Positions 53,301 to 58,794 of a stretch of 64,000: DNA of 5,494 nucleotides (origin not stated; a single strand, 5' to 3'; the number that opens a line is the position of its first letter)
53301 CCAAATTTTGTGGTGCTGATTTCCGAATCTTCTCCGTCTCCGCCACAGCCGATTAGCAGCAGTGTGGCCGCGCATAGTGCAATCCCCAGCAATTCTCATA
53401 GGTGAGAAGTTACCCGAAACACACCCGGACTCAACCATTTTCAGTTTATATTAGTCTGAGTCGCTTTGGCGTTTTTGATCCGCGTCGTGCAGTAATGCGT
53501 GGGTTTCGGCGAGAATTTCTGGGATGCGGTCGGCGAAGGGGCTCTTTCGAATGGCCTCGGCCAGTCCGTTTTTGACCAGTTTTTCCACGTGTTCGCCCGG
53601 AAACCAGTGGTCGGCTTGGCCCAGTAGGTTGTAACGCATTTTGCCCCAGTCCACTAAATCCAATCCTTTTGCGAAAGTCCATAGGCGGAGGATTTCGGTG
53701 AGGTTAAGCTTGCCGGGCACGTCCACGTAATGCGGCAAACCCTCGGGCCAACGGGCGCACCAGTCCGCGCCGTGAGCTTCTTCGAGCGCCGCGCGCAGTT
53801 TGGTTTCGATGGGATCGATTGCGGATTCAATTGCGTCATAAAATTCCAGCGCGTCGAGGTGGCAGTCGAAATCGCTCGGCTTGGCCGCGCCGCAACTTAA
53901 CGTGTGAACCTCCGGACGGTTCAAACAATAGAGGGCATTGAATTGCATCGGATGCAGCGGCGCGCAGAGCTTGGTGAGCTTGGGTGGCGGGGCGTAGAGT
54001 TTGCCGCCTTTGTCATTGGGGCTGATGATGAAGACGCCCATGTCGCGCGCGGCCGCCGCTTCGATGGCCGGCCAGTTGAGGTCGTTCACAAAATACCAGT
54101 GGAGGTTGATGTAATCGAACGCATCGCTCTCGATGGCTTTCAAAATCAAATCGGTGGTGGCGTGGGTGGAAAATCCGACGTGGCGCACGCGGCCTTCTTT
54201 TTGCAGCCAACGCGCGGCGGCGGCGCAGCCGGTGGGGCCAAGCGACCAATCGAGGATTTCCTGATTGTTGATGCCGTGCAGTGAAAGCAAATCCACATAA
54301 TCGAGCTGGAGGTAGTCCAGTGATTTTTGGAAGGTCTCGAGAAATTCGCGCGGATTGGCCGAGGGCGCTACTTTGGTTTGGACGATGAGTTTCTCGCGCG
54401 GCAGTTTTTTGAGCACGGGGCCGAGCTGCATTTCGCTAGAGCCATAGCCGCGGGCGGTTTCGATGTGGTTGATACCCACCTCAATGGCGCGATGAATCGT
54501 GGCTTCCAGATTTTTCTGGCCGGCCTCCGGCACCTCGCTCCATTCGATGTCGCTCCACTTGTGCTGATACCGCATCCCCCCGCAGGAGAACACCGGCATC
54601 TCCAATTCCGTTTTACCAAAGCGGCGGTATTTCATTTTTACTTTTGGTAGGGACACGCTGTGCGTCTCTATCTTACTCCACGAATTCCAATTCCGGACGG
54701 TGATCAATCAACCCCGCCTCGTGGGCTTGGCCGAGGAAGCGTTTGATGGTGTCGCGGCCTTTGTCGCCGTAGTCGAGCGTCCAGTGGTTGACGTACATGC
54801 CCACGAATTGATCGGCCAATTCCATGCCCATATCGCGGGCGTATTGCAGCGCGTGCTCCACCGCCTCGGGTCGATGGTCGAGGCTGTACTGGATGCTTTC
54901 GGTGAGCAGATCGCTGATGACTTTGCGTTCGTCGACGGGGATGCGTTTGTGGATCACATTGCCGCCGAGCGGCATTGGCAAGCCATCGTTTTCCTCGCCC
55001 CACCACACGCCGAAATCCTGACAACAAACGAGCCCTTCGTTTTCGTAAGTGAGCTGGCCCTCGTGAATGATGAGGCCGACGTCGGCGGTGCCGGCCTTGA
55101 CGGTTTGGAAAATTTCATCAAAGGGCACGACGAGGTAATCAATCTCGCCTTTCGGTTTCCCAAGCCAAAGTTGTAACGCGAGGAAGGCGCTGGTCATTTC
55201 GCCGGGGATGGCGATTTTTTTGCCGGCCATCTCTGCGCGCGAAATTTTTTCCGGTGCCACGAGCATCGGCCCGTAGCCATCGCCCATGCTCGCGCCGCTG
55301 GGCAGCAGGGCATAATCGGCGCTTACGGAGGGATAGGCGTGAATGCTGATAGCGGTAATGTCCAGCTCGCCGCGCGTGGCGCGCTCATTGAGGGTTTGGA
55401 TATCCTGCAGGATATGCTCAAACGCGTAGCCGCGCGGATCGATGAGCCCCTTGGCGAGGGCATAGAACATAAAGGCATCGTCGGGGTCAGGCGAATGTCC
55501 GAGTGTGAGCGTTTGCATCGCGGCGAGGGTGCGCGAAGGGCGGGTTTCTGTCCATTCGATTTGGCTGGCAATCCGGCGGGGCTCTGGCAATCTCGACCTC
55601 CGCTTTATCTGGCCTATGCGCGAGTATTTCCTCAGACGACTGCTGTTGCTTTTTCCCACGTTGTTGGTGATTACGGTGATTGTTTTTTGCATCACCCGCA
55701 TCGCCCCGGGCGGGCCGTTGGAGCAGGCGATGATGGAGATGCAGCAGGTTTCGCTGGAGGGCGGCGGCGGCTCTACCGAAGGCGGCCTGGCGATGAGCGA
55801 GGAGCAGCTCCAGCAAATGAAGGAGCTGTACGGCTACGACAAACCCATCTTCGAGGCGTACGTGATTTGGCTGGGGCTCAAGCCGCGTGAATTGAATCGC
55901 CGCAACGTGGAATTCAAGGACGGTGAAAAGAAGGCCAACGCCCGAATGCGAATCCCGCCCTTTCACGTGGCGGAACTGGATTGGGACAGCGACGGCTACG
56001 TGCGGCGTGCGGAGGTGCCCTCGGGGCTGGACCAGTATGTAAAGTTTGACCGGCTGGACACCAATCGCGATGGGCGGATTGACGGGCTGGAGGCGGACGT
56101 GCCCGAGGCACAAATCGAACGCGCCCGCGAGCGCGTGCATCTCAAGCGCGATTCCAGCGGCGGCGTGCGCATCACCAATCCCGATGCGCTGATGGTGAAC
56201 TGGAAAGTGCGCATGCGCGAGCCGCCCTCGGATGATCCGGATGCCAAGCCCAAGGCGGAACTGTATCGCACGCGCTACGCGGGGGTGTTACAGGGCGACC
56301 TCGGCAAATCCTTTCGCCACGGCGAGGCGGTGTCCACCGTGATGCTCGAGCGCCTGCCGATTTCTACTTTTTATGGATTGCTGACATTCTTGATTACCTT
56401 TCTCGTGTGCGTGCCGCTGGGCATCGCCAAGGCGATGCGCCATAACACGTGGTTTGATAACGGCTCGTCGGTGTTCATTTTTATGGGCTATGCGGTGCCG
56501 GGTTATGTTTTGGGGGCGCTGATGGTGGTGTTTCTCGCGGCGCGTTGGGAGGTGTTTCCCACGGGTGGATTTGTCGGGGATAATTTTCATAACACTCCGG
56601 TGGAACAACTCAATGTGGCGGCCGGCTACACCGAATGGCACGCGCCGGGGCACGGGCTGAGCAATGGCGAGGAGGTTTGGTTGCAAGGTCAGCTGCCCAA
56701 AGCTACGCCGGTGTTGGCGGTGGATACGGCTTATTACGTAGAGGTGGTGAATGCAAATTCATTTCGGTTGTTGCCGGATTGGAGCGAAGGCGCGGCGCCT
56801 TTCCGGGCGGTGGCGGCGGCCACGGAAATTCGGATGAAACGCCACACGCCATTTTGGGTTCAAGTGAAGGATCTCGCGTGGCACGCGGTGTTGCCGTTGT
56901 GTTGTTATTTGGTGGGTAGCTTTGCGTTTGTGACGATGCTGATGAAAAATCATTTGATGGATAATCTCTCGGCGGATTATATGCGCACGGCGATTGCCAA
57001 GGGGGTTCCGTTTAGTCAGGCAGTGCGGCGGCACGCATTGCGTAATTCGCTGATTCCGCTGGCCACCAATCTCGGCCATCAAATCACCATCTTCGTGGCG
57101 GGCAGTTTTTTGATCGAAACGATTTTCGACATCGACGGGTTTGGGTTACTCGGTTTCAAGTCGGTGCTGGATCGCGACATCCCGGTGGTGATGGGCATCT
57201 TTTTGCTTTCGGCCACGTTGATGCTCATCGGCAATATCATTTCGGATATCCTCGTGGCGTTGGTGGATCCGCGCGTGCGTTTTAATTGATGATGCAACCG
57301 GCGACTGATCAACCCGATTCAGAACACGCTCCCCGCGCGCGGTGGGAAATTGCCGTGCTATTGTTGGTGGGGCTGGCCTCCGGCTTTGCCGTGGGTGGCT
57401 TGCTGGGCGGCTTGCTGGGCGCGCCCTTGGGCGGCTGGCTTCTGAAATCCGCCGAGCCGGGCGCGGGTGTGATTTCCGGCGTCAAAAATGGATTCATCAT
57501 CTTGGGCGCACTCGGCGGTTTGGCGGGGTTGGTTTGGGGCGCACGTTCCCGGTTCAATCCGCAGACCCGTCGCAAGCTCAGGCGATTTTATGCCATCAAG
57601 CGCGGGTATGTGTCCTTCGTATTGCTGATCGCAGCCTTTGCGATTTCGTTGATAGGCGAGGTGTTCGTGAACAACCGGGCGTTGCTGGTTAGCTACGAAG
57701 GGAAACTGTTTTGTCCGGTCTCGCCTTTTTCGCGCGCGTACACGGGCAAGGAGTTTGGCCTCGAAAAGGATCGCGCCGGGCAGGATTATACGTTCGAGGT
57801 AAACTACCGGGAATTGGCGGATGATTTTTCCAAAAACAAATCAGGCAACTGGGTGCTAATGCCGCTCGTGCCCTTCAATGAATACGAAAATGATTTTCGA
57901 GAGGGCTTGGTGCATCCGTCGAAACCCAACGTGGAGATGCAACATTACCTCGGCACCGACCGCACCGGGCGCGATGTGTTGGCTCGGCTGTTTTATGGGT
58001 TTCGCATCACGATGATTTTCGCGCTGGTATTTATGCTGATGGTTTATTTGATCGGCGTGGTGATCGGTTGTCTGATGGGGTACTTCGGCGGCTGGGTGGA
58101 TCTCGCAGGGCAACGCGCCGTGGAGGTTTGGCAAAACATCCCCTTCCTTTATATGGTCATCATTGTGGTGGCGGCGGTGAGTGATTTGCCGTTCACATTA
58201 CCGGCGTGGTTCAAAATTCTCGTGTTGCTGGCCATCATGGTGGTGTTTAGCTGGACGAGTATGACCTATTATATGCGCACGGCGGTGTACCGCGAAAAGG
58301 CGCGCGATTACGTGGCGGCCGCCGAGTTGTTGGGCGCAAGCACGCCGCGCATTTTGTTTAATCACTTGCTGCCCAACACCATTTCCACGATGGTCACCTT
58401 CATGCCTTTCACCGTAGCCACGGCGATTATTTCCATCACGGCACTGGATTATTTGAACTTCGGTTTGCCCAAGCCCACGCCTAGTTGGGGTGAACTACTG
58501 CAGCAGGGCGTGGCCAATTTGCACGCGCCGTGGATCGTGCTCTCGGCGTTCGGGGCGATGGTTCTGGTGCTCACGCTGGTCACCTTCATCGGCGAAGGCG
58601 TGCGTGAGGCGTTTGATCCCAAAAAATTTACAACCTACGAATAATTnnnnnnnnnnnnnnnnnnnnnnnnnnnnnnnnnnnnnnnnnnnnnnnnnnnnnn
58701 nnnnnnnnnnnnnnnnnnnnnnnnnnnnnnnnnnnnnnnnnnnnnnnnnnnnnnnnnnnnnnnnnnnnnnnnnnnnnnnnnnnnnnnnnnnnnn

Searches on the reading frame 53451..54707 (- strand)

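Call 47: search_protein_families(library=pfam, proteins=[window:53451-54707:-], max_evalue=0.00001)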
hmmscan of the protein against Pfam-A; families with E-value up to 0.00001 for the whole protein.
window:53451-54707:- (418 aa): 1 family
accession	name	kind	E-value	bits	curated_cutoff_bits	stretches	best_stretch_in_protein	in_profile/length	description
PF00248.27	Aldo_ket_red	-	4e-20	72.5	24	1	43-191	5-149/291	Aldo/keto reductase family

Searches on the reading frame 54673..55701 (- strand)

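Call 47: search_protein_families(library=pfam, proteins=[window:54673-55701:-], max_evalue=0.00001)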
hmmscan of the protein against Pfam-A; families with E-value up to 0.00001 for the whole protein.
window:54673-55701:- (342 aa): 1 family
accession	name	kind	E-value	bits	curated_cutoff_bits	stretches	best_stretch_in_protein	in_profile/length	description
PF02621.19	VitK2_biosynth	-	1.4e-71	241.3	26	1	65-328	1-252/252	Menaquinone biosynthesis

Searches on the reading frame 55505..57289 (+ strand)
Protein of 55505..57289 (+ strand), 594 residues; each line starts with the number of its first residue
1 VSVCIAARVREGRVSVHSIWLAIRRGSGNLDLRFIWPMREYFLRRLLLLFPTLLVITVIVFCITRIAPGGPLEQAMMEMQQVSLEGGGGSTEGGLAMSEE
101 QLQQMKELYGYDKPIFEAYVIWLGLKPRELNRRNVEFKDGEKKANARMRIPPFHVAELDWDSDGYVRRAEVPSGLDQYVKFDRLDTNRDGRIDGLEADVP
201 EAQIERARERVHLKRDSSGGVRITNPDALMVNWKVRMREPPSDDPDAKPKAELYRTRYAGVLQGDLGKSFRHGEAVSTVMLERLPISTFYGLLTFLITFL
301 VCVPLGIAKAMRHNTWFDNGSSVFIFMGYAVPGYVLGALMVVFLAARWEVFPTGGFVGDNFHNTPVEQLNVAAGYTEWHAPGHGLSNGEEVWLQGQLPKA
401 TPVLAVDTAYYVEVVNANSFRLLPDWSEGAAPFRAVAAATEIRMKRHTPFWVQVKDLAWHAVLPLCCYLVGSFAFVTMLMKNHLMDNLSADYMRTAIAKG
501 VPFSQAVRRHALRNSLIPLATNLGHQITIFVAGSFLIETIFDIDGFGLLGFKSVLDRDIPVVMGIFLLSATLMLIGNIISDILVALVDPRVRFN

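Call 47: search_protein_families(library=pfam, proteins=[window:55505-57289:+], max_evalue=0.00001)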
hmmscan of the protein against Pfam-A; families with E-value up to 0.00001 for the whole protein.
window:55505-57289:+ (594 aa): 1 family
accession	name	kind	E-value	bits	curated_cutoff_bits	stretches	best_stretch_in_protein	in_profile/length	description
PF00528.27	BPD_transp_1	-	4.4e-31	108.5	26.4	1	303-592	2-183/184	Binding-protein-dependent transport system inner membrane component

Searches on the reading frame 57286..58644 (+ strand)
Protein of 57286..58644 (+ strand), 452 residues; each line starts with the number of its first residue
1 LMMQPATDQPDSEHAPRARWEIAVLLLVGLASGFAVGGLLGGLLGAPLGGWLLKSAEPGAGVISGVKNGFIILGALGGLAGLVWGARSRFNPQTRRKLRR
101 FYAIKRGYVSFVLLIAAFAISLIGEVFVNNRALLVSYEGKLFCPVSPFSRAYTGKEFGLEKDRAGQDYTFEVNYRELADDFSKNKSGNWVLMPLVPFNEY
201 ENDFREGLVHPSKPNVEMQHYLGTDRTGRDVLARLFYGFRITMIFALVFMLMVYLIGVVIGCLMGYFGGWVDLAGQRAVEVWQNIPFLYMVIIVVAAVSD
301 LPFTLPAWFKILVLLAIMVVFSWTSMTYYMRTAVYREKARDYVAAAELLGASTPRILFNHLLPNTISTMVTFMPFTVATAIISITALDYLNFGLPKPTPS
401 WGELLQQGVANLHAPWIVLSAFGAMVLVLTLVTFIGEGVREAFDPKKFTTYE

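Call 47: search_protein_families(library=pfam, proteins=[window:57286-58644:+], max_evalue=0.00001)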
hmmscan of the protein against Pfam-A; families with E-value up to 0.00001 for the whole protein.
window:57286-58644:+ (452 aa): 1 family
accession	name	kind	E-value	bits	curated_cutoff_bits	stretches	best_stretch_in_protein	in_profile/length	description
PF00528.27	BPD_transp_1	-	2e-26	93.3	26.4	1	257-446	1-181/184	Binding-protein-dependent transport system inner membrane component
